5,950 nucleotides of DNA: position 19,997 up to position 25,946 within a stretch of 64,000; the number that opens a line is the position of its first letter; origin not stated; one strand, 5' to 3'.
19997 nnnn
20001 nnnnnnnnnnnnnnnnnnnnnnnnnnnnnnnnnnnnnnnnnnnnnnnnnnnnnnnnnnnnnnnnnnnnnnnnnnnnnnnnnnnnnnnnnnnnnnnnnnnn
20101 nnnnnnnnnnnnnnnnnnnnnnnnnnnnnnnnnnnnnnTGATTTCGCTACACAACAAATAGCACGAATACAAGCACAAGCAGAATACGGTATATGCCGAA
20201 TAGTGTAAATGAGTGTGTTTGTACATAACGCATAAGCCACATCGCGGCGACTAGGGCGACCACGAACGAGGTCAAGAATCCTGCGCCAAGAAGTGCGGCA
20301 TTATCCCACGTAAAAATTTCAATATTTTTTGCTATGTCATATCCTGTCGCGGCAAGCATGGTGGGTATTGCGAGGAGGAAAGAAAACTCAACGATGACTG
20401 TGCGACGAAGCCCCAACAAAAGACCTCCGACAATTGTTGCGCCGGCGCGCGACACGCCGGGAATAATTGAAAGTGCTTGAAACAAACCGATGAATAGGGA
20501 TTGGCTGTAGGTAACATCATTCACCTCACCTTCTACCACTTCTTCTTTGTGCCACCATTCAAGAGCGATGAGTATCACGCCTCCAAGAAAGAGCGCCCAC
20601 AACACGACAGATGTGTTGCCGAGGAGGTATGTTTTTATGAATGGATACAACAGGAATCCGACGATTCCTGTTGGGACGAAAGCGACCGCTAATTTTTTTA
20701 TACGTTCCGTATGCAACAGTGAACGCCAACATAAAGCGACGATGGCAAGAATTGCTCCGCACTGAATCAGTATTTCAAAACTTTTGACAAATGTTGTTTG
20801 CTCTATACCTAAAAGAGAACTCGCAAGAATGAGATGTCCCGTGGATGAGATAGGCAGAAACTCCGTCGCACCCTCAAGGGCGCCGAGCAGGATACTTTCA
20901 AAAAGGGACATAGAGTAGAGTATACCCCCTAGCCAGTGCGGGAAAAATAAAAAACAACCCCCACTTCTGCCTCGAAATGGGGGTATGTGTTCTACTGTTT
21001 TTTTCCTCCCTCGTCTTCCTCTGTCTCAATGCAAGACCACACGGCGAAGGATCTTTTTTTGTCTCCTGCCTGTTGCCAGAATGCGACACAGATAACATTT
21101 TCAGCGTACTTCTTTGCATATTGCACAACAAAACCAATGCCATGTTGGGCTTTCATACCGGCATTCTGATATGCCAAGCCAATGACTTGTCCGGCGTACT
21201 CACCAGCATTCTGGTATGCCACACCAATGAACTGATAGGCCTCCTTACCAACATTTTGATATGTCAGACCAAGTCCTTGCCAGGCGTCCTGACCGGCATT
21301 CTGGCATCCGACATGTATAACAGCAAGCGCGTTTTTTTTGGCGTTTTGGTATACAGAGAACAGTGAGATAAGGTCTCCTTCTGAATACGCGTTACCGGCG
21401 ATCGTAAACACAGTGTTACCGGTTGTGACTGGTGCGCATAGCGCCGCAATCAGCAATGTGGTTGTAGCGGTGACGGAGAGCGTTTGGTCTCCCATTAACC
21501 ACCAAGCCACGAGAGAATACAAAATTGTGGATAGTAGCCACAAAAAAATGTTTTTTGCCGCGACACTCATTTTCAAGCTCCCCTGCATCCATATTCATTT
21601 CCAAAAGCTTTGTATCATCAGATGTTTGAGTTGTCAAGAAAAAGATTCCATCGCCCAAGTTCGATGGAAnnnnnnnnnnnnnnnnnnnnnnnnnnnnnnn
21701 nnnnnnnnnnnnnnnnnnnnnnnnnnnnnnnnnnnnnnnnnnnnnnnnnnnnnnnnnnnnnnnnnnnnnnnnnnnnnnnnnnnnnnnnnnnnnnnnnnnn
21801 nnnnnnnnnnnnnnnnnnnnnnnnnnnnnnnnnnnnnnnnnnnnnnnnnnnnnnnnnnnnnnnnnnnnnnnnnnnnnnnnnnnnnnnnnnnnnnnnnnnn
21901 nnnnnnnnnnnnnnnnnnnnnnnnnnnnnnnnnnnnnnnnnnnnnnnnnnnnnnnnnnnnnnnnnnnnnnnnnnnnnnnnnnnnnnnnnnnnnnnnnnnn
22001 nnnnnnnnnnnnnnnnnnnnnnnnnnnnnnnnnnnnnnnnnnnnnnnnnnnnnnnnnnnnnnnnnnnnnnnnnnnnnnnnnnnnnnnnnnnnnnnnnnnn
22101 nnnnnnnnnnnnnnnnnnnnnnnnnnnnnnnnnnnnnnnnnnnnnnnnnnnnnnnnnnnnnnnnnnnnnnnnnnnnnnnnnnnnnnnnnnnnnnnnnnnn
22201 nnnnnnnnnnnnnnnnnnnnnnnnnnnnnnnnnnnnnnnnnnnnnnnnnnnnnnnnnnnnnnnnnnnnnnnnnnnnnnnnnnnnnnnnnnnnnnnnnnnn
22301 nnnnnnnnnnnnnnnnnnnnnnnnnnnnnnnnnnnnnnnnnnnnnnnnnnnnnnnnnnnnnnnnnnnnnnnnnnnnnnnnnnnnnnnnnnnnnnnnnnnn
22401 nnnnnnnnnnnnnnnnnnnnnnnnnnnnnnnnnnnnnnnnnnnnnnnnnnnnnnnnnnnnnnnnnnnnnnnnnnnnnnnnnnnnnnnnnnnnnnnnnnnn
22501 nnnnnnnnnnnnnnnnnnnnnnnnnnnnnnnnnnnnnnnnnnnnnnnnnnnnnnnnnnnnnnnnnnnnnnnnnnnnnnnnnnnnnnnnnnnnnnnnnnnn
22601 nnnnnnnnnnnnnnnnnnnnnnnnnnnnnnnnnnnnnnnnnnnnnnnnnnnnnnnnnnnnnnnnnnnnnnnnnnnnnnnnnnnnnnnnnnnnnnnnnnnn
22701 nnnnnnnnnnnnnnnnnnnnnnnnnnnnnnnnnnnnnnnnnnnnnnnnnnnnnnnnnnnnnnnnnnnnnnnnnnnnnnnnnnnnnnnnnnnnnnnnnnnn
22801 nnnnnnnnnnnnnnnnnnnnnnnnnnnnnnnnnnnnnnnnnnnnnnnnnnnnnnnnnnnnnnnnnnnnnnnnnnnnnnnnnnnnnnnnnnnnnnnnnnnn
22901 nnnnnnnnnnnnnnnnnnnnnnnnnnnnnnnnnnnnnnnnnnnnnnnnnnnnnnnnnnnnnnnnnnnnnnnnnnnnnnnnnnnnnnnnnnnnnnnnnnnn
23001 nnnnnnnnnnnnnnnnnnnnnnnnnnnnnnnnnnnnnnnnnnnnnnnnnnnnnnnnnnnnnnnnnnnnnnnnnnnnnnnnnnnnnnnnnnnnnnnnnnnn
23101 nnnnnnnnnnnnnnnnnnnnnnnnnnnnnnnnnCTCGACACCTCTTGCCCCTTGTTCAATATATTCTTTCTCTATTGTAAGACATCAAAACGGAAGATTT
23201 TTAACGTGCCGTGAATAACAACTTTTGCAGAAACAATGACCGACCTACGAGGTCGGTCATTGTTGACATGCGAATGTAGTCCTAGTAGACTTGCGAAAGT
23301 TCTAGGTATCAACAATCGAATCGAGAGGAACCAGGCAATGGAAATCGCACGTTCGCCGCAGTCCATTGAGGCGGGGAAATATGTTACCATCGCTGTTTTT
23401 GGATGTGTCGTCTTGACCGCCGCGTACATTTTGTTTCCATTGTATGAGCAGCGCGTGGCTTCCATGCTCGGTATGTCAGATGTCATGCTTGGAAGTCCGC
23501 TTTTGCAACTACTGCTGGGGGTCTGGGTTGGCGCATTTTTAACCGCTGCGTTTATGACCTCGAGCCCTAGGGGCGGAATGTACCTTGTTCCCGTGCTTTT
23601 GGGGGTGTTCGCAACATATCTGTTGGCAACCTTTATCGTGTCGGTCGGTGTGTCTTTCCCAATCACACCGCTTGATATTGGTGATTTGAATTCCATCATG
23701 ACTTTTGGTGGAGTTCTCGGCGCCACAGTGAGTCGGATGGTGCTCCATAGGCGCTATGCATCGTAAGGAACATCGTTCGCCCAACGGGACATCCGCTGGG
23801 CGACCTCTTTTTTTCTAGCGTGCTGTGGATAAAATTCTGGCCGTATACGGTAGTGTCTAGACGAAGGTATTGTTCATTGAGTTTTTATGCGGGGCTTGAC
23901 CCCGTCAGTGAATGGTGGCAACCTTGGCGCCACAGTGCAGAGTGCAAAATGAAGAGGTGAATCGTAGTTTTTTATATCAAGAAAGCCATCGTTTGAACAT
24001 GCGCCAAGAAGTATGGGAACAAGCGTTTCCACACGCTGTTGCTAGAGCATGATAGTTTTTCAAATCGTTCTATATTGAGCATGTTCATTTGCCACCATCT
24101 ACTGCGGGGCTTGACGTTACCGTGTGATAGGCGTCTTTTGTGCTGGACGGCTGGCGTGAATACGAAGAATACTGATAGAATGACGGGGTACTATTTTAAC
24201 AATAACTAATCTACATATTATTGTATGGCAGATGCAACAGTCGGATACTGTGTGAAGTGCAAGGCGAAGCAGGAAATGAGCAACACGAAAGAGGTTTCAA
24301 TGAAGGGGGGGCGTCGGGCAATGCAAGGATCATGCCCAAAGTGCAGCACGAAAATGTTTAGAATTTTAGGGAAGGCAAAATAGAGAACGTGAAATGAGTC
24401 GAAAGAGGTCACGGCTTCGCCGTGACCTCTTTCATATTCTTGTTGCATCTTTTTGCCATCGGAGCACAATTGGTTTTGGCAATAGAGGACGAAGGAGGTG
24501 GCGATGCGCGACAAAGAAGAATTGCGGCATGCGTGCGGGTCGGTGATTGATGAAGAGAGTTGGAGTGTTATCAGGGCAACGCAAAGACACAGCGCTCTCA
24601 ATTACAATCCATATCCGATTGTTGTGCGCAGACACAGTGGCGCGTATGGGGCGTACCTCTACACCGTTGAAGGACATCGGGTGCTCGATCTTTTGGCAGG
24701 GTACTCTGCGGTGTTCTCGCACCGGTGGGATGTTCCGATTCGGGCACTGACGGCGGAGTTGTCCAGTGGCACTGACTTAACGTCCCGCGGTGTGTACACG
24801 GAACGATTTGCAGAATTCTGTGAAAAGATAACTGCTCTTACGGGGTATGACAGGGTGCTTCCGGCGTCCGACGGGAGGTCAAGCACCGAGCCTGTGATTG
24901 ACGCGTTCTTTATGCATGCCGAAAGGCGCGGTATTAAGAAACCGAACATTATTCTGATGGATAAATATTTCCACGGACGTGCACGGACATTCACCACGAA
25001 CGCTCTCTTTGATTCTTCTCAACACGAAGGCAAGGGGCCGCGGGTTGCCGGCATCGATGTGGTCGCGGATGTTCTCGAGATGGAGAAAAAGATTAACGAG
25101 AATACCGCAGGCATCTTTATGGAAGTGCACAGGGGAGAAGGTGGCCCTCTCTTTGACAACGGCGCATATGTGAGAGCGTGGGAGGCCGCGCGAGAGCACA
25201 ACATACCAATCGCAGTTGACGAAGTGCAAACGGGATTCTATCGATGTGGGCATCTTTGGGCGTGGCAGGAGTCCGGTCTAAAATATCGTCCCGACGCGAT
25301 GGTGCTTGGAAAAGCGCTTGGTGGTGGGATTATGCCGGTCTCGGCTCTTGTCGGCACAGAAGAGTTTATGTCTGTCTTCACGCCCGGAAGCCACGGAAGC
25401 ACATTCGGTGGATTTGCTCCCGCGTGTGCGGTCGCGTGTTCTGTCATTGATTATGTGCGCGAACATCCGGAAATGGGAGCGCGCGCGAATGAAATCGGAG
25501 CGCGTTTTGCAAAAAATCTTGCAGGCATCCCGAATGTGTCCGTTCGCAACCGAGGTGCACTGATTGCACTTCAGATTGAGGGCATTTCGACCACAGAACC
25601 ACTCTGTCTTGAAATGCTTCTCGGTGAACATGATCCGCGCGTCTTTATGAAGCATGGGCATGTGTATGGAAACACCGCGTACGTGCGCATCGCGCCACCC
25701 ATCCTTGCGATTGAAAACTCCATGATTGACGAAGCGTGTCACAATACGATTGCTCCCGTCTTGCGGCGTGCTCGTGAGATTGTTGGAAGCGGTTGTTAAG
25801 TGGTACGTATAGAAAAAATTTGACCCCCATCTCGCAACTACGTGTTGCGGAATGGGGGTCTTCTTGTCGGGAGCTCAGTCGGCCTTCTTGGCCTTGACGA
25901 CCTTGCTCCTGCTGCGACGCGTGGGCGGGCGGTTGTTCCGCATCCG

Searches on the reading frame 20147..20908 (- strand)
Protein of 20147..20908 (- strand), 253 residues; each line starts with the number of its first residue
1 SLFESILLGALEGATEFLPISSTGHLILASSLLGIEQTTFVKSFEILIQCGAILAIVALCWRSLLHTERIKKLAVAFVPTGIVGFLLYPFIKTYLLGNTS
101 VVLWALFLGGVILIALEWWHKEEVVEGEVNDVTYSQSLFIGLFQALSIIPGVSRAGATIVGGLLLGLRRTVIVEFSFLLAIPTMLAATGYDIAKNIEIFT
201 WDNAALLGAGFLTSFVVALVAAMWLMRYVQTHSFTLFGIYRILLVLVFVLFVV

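Call 61: search_protein_families(library=pfam, proteins=[window:20147-20908:-], max_evalue=0.001)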
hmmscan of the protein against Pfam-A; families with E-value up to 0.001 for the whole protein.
window:20147-20908:- (253 aa): 1 family
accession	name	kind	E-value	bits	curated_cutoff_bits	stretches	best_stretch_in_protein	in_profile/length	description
PF02673.24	BacA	-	3.3e-69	233.9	33.4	1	6-245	2-255/257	Bacitracin resistance protein BacA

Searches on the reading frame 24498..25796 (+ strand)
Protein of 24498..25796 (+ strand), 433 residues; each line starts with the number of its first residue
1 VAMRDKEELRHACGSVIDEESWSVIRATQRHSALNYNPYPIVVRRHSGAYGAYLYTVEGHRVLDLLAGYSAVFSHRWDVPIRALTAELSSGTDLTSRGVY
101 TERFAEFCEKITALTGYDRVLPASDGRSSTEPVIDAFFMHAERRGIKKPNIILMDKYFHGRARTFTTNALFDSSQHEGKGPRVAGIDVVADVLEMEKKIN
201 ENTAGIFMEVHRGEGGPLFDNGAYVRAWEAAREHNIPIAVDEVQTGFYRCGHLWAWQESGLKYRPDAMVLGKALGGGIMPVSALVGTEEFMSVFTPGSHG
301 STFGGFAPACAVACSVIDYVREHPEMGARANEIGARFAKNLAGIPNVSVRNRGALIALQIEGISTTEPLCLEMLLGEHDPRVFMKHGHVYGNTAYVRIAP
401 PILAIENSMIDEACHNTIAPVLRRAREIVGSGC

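Call 48: search_protein_families(library=pfam, proteins=[window:24498-25796:+], max_evalue=0.001)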
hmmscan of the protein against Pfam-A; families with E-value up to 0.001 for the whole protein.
window:24498-25796:+ (433 aa): 1 family
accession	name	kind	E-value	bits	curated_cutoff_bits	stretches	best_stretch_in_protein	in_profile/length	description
PF00202.27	Aminotran_3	-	9.4e-51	173.2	30.5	1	40-415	10-397/403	Aminotransferase class-III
